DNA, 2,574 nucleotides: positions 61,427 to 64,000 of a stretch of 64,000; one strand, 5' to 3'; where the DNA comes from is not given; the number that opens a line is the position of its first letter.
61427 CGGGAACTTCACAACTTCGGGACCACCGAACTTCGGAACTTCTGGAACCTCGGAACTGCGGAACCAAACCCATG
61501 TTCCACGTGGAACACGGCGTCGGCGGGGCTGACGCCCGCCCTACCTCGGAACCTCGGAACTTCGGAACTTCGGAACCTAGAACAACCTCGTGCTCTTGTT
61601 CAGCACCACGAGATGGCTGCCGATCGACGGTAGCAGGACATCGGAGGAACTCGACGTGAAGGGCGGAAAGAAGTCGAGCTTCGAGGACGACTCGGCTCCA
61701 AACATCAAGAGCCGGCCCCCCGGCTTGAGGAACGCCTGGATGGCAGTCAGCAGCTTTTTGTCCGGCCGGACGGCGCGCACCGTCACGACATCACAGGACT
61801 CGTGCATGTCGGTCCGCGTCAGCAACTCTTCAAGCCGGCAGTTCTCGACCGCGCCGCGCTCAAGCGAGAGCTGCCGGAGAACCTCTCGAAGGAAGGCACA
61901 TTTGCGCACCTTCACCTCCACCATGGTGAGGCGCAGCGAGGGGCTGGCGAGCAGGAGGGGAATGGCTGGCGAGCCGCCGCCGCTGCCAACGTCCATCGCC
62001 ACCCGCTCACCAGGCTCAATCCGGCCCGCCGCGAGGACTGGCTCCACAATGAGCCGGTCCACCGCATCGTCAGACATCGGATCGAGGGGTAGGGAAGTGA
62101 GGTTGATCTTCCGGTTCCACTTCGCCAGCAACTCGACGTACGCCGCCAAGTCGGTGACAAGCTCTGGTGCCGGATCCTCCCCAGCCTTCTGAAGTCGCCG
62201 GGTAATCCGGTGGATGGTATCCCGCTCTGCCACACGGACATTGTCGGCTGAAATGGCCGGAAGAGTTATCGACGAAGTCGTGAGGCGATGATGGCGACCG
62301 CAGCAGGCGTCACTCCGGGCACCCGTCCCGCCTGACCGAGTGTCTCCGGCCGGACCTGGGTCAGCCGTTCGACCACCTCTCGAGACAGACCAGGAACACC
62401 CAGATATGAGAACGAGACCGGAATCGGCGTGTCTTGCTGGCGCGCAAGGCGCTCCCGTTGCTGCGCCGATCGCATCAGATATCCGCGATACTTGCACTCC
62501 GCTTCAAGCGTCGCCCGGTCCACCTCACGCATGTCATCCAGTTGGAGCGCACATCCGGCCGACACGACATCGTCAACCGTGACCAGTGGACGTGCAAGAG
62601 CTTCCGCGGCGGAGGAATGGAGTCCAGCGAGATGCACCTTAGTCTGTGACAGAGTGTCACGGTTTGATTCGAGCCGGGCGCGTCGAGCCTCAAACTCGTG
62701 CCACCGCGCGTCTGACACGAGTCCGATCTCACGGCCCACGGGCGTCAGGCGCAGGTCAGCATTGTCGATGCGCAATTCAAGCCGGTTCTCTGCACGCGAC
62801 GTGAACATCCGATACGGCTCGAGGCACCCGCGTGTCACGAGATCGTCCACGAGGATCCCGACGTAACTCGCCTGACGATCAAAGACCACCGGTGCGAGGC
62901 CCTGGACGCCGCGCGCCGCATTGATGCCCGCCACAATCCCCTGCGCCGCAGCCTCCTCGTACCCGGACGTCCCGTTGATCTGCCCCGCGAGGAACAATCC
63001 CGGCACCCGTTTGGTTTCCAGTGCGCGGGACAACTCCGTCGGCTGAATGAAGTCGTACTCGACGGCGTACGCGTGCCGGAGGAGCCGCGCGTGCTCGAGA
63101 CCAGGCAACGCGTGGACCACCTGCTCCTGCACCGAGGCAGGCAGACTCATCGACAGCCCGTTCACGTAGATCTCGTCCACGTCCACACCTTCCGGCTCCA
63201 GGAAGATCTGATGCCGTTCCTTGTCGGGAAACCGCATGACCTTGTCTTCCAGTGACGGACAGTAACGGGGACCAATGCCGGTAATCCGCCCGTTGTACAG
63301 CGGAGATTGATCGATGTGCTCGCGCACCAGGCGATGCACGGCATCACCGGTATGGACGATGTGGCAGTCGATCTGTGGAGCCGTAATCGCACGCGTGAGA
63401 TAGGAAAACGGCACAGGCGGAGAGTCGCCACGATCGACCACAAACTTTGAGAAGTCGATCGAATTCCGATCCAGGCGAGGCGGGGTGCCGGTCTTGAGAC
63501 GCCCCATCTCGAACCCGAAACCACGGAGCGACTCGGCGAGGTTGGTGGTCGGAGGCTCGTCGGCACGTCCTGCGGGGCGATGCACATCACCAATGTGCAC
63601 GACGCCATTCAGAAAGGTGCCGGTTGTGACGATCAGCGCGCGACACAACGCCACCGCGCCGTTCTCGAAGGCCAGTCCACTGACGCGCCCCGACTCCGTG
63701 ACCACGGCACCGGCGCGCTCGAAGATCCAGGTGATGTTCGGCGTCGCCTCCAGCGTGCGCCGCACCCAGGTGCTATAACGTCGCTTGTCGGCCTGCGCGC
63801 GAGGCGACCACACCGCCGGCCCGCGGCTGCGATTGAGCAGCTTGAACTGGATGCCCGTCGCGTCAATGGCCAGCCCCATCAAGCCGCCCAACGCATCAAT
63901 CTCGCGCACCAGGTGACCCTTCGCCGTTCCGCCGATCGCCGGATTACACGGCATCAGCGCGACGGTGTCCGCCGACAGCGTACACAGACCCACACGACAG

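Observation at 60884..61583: Two parS palindromes embedded in a mirror-symmetric scaffold of 8-bp GTTCCG arrays and REP hairpins, splitting rsmG from parA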

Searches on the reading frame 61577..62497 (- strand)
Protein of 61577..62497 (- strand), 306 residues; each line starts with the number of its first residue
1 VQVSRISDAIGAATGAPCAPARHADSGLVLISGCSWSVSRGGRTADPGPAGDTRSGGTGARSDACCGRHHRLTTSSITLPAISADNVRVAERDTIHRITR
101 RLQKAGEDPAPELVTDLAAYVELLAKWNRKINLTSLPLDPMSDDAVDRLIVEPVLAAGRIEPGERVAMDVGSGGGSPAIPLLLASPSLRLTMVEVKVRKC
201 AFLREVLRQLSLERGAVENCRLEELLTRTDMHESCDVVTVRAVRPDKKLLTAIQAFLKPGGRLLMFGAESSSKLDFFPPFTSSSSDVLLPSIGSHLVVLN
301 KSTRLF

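Call 5: search_protein_families(library=pfam, proteins=[window:61577-62497:-])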
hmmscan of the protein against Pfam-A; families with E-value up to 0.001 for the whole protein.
window:61577-62497:- (306 aa): 3 families
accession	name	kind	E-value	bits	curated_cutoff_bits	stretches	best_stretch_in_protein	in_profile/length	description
PF02527.21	GidB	-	2.9e-29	102.1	27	1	116-270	4-151/184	rRNA small subunit methyltransferase G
PF08242.18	Methyltransf_12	-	0.00041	21.5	30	0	168-263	1-98/98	Methyltransferase domain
PF13649.12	Methyltransf_25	-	0.00076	20.6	27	0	168-261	2-97/97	Methyltransferase domain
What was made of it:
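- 61577..62233 (-): rsmG (GidB methyltransferase). The start codon is uncertain; the stop codon is at 61577-61579. Pfam PF02527, E = 2.9e-29 (call 5).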

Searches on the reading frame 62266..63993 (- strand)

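Call 5: search_protein_families(library=pfam, proteins=[window:62266-63993:-])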
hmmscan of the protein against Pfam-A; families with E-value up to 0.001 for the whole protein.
window:62266-63993:- (575 aa): 3 families
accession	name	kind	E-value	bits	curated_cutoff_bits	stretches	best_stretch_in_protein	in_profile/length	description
PF01134.28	GIDA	-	6.5e-143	476.9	22.1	1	3-365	27-389/391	Glucose inhibited division protein A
PF13932.14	SAM_GIDA_C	-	1.1e-19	70.4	27.1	1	514-569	1-56/57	tRNA modifying enzyme MnmG/GidA C-terminal helical bundle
PF21680.2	GIDA_C_1st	-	8.4e-08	33.3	24.7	1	428-508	1-94/96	tRNA modifying enzyme MnmG/GidA C-terminal helical domain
